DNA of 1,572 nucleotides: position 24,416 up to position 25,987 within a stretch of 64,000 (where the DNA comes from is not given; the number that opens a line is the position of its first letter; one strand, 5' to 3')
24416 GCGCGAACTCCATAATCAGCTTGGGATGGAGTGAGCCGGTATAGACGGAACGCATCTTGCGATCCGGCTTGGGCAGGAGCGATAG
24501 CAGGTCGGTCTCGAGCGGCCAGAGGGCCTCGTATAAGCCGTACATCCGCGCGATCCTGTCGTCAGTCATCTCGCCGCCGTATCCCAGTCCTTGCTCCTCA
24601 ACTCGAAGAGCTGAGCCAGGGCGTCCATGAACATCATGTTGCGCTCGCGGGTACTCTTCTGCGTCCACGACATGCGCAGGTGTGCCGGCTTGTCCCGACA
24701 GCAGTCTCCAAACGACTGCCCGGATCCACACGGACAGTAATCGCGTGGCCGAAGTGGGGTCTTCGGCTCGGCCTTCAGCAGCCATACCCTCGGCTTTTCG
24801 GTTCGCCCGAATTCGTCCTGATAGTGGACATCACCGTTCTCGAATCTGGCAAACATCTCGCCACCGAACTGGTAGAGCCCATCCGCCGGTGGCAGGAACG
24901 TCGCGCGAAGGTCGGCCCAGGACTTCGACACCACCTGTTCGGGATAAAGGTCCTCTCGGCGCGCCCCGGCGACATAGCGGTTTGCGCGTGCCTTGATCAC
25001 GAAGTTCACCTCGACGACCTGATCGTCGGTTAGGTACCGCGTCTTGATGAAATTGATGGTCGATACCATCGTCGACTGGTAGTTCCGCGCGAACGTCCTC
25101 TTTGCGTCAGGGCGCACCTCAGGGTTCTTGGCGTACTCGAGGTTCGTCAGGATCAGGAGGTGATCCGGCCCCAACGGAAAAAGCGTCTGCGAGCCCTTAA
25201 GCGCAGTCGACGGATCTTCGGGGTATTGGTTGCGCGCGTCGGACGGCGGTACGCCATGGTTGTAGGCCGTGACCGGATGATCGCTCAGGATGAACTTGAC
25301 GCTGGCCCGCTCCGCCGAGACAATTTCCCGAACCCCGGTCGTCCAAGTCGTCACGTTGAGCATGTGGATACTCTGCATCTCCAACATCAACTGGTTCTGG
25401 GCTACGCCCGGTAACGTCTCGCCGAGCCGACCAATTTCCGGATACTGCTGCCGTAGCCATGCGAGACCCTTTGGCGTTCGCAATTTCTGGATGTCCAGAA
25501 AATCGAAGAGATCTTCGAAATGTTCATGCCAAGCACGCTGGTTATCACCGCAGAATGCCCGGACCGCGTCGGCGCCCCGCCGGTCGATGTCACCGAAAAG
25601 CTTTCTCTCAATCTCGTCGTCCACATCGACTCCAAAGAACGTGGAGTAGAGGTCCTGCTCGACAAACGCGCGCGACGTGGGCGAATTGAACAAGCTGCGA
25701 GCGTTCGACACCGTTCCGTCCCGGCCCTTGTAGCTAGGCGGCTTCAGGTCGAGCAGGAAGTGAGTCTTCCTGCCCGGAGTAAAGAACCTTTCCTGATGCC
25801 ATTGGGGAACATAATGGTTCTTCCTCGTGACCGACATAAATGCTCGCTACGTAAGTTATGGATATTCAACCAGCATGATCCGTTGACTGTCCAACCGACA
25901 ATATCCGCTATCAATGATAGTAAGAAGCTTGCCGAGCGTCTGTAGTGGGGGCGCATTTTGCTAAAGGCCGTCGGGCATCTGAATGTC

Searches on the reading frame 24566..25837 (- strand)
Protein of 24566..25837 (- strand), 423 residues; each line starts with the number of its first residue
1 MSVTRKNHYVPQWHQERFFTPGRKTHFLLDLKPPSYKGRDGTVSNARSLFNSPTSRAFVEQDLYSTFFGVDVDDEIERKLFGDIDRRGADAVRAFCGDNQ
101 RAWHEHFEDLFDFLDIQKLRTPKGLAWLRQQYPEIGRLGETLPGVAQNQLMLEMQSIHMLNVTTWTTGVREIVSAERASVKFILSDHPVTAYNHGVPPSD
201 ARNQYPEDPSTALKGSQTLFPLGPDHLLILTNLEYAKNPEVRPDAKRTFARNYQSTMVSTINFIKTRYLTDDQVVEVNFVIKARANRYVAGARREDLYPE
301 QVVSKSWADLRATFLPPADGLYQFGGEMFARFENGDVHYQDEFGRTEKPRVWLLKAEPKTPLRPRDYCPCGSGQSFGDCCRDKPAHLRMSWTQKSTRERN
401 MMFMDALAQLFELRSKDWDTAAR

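Call 4: search_protein_families(library=pfam, proteins=[window:24566-25837:-], max_evalue=0.1)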
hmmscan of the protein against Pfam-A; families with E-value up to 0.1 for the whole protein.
window:24566-25837:- (423 aa): 2 families
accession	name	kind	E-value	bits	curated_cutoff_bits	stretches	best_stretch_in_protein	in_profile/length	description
PF14022.11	DUF4238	-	1.2e-16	61.4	27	1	6-293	1-279/281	Protein of unknown function (DUF4238)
PF02810.21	SEC-C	-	0.00057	20.1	20.4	1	368-381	5-18/19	SEC-C motif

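Call 5: search_protein_families(library=padloc, proteins=[window:24566-25837:-], max_evalue=0.1)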
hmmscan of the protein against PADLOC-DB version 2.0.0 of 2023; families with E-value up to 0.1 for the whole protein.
window:24566-25837:- (423 aa): 5 families
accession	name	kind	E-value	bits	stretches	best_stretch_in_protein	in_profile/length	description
PDLC00872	E2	-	0.00027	18.5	1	339-396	143-202/216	E2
PDLC00865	E2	-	0.001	16.5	1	359-404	167-212/219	E2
PDLC00861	E2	-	0.007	13.9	1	364-397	181-211/232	E2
PDLC00833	E1-E2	-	0.047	11.2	1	356-393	166-203/222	E1-E2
PDLC00870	E2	-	0.055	11.5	1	339-383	147-192/223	E2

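Call 6: search_protein_families(library=ncbifam, proteins=[window:24566-25837:-], max_evalue=0.1)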
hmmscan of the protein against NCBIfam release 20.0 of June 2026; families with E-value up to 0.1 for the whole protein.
window:24566-25837:- (423 aa): 2 families
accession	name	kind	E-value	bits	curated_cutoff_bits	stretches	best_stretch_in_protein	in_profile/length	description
NF001213.0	PRK00183.1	equivalog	0.037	14.1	158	1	367-386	5-24/157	hypothetical protein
NF002486.0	PRK01752.1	equivalog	0.08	12.9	120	0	366-392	7-31/157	YchJ family protein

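Call 7: search_protein_families(library=phrogs, proteins=[window:24566-25837:-], max_evalue=0.1)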
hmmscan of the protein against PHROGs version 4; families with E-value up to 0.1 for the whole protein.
window:24566-25837:- (423 aa): 0 families

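Call 13: find_homologous_proteins(query=window:24566-25837:-)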
Query window:24566-25837:- (423 aa): 1023 proteins with E <= 0.001 among 5215 candidates; the best 120 are listed.
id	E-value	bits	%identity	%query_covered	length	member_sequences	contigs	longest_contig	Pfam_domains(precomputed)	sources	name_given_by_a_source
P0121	1.2e-235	800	80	100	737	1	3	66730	PF14022.12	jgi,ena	-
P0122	1.2e-209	715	83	87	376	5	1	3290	PF14022.12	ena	-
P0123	1.8e-180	619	83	74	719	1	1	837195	PF14022.12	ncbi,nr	ncbi:hypothetical protein GCM10007285_00010 [Stappia taiwanensis]|nr:hypothetical protein GCM1000728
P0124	4.5e-176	604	61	100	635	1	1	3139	PF14022.12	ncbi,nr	ncbi:MAG: DUF4238 domain-containing protein, partial [Planctomycetes bacterium]|nr:DUF4238 domain-co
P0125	1.3e-159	550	64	90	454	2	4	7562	PF14022.12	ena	-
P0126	1.4e-158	547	58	99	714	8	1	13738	PF14022.12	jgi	jgi:hypothetical protein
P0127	3.2e-158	545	57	99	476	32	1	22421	PF14022.12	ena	-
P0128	6.9e-157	541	56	98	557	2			PF14022.12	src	-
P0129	1.2e-155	537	58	99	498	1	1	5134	PF14022.12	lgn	-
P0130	1.3e-155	537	57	99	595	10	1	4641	PF14022.12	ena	-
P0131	8.7e-155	534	56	100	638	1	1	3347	PF14022.12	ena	-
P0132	1.6e-154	533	57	99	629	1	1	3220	PF14022.12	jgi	jgi:hypothetical protein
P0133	9.6e-154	531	55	99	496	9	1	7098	PF14022.12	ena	-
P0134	1.2e-153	530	57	100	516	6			PF14022.12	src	-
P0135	5.3e-153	528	56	100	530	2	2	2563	PF14022.12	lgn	-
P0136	6.3e-153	528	56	99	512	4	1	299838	PF14022.12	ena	-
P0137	1.6e-152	527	56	100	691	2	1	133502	PF14022.12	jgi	jgi:hypothetical protein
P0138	1.8e-152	526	55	100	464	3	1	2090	PF14022.12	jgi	jgi:hypothetical protein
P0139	2.5e-152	526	57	100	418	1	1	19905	PF14022.12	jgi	jgi:hypothetical protein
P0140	6.1e-152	525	57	100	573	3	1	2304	PF14022.12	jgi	jgi:hypothetical protein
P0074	8.6e-152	524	64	85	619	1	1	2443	PF14022.12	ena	-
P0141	1.7e-151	523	56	99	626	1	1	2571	PF14022.12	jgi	jgi:uncharacterized protein YchJ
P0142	6.4e-151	521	57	99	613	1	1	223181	PF14022.12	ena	-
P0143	3.7e-150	519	55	100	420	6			PF14022.12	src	-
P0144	4.2e-150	519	55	100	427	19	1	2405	PF14022.12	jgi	jgi:hypothetical protein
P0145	4.8e-150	518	56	100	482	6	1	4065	PF14022.12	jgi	jgi:hypothetical protein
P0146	6.2e-150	518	58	94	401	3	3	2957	PF14022.12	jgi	jgi:hypothetical protein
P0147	6.7e-150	518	57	100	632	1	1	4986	PF14022.12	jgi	-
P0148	1.7e-149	517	54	99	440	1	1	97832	PF14022.12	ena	-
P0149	1.8e-149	517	56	100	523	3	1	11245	PF14022.12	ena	-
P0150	2.0e-149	516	57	99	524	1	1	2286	PF14022.12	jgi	jgi:hypothetical protein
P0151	2.3e-149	516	58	99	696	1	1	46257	PF14022.12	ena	-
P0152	3.5e-149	516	55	100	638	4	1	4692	PF14022.12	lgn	-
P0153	7.7e-149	515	55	100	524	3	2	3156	PF14022.12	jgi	jgi:hypothetical protein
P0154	8.5e-149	514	55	100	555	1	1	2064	PF14022.12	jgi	-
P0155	1.4e-148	514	55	100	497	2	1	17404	PF14022.12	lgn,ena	-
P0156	1.6e-148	513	54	100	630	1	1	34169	PF14022.12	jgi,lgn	-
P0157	2.4e-148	513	54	100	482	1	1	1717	PF14022.12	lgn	-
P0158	2.9e-148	513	55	100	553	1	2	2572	PF14022.12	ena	-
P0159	3.7e-148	512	56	99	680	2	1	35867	PF14022.12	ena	-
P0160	6.4e-148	511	56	99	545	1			PF14022.12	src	-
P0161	9.5e-148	511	55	99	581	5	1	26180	PF14022.12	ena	-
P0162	1.1e-147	511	56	100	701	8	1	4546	PF14022.12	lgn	-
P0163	3.8e-147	509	55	100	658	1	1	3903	PF14022.12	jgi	jgi:hypothetical protein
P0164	9.2e-147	508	55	100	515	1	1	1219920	PF14022.12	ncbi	-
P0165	2.3e-146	506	56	94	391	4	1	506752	PF14022.12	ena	-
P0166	3.6e-146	506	54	100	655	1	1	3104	PF14022.12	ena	-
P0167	4.1e-146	506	54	100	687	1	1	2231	PF14022.12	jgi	jgi:hypothetical protein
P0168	5.2e-146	505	54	100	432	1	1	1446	PF14022.12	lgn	-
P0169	9.3e-146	504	55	100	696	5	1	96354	PF14022.12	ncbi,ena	-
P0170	9.0e-145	501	55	99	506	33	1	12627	PF14022.12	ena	-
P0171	1.3e-144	501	55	100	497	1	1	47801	PF14022.12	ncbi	ncbi:DUF4238 domain-containing protein [Bradyrhizobium elkanii]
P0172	1.5e-142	494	53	100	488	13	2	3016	PF14022.12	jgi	jgi:hypothetical protein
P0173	2.5e-142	493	53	100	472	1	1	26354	PF14022.12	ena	-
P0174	3.5e-142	493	53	100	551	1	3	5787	PF14022.12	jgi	jgi:hypothetical protein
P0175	1.3e-141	491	54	98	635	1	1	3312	PF14022.12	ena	-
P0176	1.7e-140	487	53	100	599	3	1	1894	PF14022.12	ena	-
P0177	4.5e-139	482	51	100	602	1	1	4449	PF14022.12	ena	-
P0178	2.9e-138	480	51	100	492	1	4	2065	PF14022.12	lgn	-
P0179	4.0e-138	479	82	58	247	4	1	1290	PF14022.12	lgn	-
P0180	4.1e-138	479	57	91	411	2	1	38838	PF14022.12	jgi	jgi:hypothetical protein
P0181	8.3e-138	478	53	98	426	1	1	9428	PF14022.12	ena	-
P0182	1.7e-137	477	54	100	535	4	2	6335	PF14022.12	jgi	jgi:Protein of unknown function (DUF4238)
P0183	1.9e-137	477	53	100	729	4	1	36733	PF14022.12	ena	-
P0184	2.4e-137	477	61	83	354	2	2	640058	PF14022.12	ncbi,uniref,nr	ncbi:DUF4238 domain-containing protein [Phyllobacterium zundukense]|uniref:DUF4238 domain-containing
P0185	2.5e-137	477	56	91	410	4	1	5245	PF14022.12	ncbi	-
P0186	1.0e-135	471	60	84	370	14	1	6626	PF14022.12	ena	-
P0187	1.7e-135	471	51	100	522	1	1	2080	PF14022.12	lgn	-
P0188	2.3e-135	470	57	90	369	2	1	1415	PF14022.12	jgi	jgi:hypothetical protein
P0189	3.5e-135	470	52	98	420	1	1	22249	PF14022.12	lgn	-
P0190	3.8e-135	469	54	96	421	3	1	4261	PF14022.12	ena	-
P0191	1.4e-134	468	55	91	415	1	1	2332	PF14022.12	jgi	jgi:hypothetical protein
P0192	2.5e-134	467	52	99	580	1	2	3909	PF14022.12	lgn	-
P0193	4.8e-134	466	60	87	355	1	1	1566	PF14022.12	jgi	jgi:hypothetical protein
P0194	6.3e-134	465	58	85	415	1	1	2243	PF14022.12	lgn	-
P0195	9.7e-134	465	52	99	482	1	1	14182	PF14022.12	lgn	-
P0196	5.6e-133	462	58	85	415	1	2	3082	PF14022.12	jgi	jgi:hypothetical protein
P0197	1.9e-132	460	53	99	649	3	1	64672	PF14022.12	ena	-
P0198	2.1e-131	457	51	100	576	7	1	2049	PF14022.12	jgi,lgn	jgi:hypothetical protein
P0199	3.7e-131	456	59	87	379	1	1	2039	PF14022.12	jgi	jgi:hypothetical protein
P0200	3.2e-130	453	54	91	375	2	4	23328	PF14022.12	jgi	jgi:Protein of unknown function (DUF4238)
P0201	5.7e-130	452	50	99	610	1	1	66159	PF14022.12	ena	-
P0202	8.9e-130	452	50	99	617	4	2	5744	PF14022.12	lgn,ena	-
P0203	7.9e-129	449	51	100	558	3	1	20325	PF14022.12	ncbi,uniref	ncbi:MAG TPA: DUF4238 domain-containing protein, partial [Sphingomonas sp.]|uniref:DUF4238 domain-co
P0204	3.0e-128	447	55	88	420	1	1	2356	PF14022.12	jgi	jgi:Protein of unknown function (DUF4238)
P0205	2.8e-127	443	56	84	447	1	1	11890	PF14022.12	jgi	jgi:uncharacterized protein YchJ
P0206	6.0e-127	442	51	99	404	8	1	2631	PF14022.12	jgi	jgi:hypothetical protein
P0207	1.2e-126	441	48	100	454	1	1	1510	PF14022.12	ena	-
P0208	6.4e-126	439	49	98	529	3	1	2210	PF14022.12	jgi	-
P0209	3.1e-124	433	58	79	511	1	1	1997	PF14022.12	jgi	jgi:hypothetical protein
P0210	1.5e-123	431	47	100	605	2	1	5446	PF14022.12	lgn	-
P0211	2.0e-123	431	49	99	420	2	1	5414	PF14022.12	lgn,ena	-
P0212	1.1e-121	425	49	100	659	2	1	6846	PF14022.12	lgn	-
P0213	3.2e-121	424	53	89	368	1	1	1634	PF14022.12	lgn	-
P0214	3.7e-121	423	47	100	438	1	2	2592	PF14022.12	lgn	-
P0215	5.3e-121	423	59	79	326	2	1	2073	PF14022.12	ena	-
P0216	7.0e-121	422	46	100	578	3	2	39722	PF14022.12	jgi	jgi:hypothetical protein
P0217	9.4e-121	422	49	99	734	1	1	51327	PF14022.12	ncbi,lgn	-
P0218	1.5e-120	421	48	99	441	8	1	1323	PF14022.12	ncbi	ncbi:DUF4238 domain-containing protein, partial [Vibrio parahaemolyticus]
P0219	2.2e-120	421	48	99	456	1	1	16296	PF02810.22,PF14022.12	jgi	-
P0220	2.6e-120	421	48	99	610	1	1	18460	PF02810.22,PF14022.12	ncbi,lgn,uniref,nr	ncbi:SEC-C metal-binding domain-containing protein [Pseudovibrio sp. POLY-S9]|uniref:DUF4238 domain-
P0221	2.9e-120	420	55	86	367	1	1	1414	PF14022.12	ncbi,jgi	jgi:hypothetical protein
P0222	5.9e-120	419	48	100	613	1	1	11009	PF14022.12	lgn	-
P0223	1.1e-119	418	49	95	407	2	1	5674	PF14022.12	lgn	-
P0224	4.9e-119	416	47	99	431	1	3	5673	PF14022.12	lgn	-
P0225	6.6e-119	416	47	99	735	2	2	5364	PF14022.12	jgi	jgi:hypothetical protein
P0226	1.8e-118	414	47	99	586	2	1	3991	PF14022.12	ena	-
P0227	3.5e-118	413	55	80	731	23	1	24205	PF14022.12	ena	-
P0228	4.0e-118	413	49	100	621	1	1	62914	PF14022.12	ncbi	-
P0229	6.3e-118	413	54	82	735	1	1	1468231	PF14022.12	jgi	-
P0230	6.3e-118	413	65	69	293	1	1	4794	PF14022.12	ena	-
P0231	1.4e-117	412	48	99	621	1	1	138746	PF14022.12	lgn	-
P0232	1.6e-117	411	47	100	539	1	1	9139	PF14022.12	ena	-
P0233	2.3e-117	411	48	98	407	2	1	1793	PF14022.12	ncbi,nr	ncbi:MAG: DUF4238 domain-containing protein, partial [Gammaproteobacteria bacterium]|nr:DUF4238 doma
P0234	6.8e-117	409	56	78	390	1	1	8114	PF14022.12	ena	-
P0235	8.8e-117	409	66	69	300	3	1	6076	PF14022.12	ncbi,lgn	-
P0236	1.3e-116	408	47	100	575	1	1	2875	PF14022.12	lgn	-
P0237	1.9e-116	408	54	83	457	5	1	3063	PF14022.12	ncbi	ncbi:MAG: DUF4238 domain-containing protein, partial [Sphingomonas sp.]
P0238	3.2e-116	407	47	100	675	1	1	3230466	PF14022.12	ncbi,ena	-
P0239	3.5e-116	407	46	100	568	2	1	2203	PF02810.22,PF14022.12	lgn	-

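Call 15: find_encoding_contigs(protein=P0123, flank=6000, max_places=3)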
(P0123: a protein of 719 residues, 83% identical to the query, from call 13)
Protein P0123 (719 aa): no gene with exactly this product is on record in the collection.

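Call 16: find_encoding_contigs(protein=P0121, flank=6000, max_places=3)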
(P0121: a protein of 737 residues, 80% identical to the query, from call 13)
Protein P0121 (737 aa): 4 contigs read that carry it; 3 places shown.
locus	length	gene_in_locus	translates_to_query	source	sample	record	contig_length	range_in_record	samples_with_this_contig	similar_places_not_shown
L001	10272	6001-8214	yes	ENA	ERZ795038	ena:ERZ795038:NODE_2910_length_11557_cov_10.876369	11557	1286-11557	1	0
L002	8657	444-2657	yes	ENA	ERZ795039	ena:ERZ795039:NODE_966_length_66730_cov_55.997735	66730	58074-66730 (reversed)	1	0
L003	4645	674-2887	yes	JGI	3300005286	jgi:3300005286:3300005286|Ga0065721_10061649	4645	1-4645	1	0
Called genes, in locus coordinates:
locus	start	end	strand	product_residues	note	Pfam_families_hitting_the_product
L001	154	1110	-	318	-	PF00491:Arginase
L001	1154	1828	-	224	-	PF00528:BPD_transp_1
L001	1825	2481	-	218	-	PF00528:BPD_transp_1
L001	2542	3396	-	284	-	PF00497:SBP_bac_3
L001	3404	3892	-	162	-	PF13404:HTH_AsnC-type (weak), PF13412:HTH_24 (faint), PF22482:AsnC_trans_reg_3 (weak), PF01037:AsnC_trans_reg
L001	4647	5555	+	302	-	PF00126:HTH_1, PF03466:LysR_substrate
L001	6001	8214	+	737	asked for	PF14022:DUF4238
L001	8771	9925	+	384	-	PF01547:SBP_bac_1, PF13416:SBP_bac_8, PF13343:SBP_bac_6 (weak)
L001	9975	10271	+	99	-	?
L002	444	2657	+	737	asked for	PF14022:DUF4238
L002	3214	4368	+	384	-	PF01547:SBP_bac_1, PF13416:SBP_bac_8, PF13343:SBP_bac_6 (weak)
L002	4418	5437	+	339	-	PF00005:ABC_tran, PF13304:AAA_21 (faint), PF08402:TOBE_2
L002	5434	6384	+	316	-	PF00528:BPD_transp_1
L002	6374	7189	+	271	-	PF00528:BPD_transp_1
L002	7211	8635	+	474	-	PF00171:Aldedh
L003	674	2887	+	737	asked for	PF14022:DUF4238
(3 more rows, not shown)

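Call 33: search_solved_structures(query=A3, max_evalue=1)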
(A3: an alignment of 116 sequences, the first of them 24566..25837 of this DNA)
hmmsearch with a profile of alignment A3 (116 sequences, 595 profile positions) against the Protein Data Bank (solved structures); distinct sequences matched with E-value up to 1: 5.
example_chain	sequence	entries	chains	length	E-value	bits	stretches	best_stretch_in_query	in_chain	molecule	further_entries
9l6b_C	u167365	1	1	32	0.0067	18.8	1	350-371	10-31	UPF0225 protein YchJ -C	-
1sx0_A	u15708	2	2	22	0.5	12.6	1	353-369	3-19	SecA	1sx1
1ozb_I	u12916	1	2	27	0.59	12.4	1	353-373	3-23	Preprotein translocase secA subunit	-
1tm6_A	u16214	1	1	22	0.84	11.9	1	354-370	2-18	Preprotein translocase secA subunit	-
8qag_A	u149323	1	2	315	0.96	11.7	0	425-561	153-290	sc-CC-6-95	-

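Call 34: search_dna_similar(query=window:24566-25837:-, collection=phages, mode=protein, max_evalue=0.001, max_rows=20)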
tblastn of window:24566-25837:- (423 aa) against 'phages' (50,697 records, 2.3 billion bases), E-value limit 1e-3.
No match.

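Call 46: predict_structure(alignment_id=A3)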
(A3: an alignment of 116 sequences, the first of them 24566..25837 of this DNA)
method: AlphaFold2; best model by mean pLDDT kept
length: 423 residues; sequences in the alignment: 116
mean_pLDDT: 88.3   pTM: 0.85
mean pLDDT of the five models: 88.3, 88.2, 88.1, 86.2, 86.1
residues with pLDDT >= 90: 251; 70-90: 129; 50-70: 40; < 50: 3
segments of 3 or more residues with pLDDT < 50: none
pLDDT, mean of each block of 10 residues (from residue 1): 66 96 96 93 93 93 63 64 90 97 97 91 86 72 66 71 91 98 97 92 82 94 98 96 87 83 97 98 96 97 96 96 92 92 86 87 92 92 81 88 91 83 77
secondary structure, 60 per line:
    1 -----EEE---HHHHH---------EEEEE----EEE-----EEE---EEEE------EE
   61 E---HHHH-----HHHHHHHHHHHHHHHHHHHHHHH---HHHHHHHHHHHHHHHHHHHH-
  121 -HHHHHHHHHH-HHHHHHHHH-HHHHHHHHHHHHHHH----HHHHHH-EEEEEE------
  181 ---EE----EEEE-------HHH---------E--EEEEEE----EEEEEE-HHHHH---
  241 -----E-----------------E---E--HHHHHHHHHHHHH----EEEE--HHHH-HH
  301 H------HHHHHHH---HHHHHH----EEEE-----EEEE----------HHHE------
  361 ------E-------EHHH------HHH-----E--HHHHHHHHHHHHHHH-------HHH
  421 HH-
elements in order: E6-8 H12-16 E26-30 E35-37 E43-45 E49-52 E59-61 H65-68 H74-96 H100-119 H122-131 H133-141 H143-157 H162-167 E169-174 E190-193 E216-221 E226-231 H233-237 H271-283 E288-291 H294-297 H308-314 H318-323 E328-331 E337-340 H396-410 H418-422

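Call 49: fold_search(model_id=the predicted structure, library=pdb)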
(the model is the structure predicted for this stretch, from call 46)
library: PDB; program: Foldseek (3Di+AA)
matches with E <= 10: 75; with E <= 0.001: 0
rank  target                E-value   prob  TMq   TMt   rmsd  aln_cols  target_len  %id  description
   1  6w1w_B                2.4e+00  0.02  0.10  0.12  21.1       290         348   10  Crystal Structure of Motility Associated Killing Factor B from Vibrio cholerae (released 2020-03-25)
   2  6dhz_C                3.7e+00  0.08  0.09  0.29  15.4        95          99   12  Crystallographic octamer of a metal-free RIDC1 variant bearing two disulfide bonded cysteines (released 2018-07-25)
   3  9hb3_R                4.1e+00  0.06  0.08  0.10  16.7        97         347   11  cryo-EM structure of inactive human arginine-vasopressin (AVP) V2 receptor (V2R) with Mambaquaretin1 K39A (MQK39A) (released 2025-06-04)
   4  8svs_A                4.1e+00  0.01  0.05  0.06  15.9       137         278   15  Crystal structure of pregnane X receptor ligand binding domain in complex with SJPYT-328 (released 2024-05-15)
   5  9eaj_A                4.3e+00  0.03  0.08  0.09  25.4       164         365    9  Structure of nanobody AT206 in complex with the angiotensin II type I receptor (AT1R) (released 2025-03-05)
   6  8sjh_A                4.5e+00  0.07  0.09  0.29  13.3        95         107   17  Zn-Bound Structure of Computationally Designed Homotrimer TP1 (released 2023-07-05)
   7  9moj_C                4.5e+00  0.03  0.09  0.17  13.8       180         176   12  Saccharolobus solfataricus GINS tetramer (released 2025-04-23)
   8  9moj_D                4.5e+00  0.02  0.08  0.13  14.4       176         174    8  Saccharolobus solfataricus GINS tetramer (released 2025-04-23)
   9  7cdz_B                4.8e+00  0.11  0.06  0.15   4.8        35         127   11  Crystal structure of 2019-nCoV nucleocapsid N-terminal domain (NTD) protein (released 2020-09-02)
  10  8den_A                4.8e+00  0.08  0.09  0.29  15.5       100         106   15  Heme-Free Cytochrome Variant ApoCyt (released 2022-07-06)
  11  9j05_A                4.8e+00  0.08  0.10  0.11  16.2       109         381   12  Apo state purinergic receptor P2Y14-BRIL/PPTN/1B3 Fab-4/9Glue (released 2025-08-06)
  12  9eah_A                4.8e+00  0.07  0.11  0.12  16.2       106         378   11  Structure of nanobody AT209 in complex with the olmesartan-bound angiotensin II type I receptor (AT1R) (released 2025-03-05)
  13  8yns_R                4.8e+00  0.07  0.10  0.11  14.1        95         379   13  Cryo-EM structure of SNAP-94847-bound MCHR1, S1 state (released 2024-12-18)
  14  9f83_B                5.1e+00  0.09  0.06  0.15   4.8        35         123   11  SARS-CoV-2 Nucleocapsid N-terminal domain (NTD) mutant D63G (released 2024-11-20)
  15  8tn1_A                5.1e+00  0.09  0.13  0.30   9.2       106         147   14  De novo designed protein binds poly ADP ribose polymerase inhibitors (PARPi) - apo (released 2024-04-24)
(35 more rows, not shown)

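Call 83: list_cluster_members(proteins=[window:24566-25837:-, window:23379-24569:-, window:21350-22291:+, window:22288-23028:-, window:19531-20865:+, window:19022-19534:+, window:34353-37973:+, window:45015-48356:+])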
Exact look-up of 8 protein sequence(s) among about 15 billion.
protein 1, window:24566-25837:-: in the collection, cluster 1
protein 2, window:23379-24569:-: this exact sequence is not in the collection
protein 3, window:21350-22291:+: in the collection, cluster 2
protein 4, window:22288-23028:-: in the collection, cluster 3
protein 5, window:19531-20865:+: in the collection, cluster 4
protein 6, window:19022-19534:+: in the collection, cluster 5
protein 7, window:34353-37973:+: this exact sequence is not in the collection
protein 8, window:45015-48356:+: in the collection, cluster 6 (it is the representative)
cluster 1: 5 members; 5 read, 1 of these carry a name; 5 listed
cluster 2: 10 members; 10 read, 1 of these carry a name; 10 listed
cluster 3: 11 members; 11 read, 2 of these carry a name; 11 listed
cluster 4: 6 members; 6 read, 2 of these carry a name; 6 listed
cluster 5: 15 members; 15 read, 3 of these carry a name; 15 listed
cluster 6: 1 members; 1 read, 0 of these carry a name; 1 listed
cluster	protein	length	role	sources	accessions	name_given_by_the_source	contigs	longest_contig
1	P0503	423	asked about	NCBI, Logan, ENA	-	-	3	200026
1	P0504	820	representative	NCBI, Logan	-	-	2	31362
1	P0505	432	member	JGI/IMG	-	hypothetical protein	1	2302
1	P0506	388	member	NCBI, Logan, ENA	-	-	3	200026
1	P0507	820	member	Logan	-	-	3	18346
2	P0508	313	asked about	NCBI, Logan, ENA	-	-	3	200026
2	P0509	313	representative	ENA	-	-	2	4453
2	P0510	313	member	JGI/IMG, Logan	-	hypothetical protein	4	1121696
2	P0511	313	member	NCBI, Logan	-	-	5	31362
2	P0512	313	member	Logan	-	-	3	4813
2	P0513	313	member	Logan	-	-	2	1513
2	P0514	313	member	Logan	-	-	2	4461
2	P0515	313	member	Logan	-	-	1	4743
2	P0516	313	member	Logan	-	-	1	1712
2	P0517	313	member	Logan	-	-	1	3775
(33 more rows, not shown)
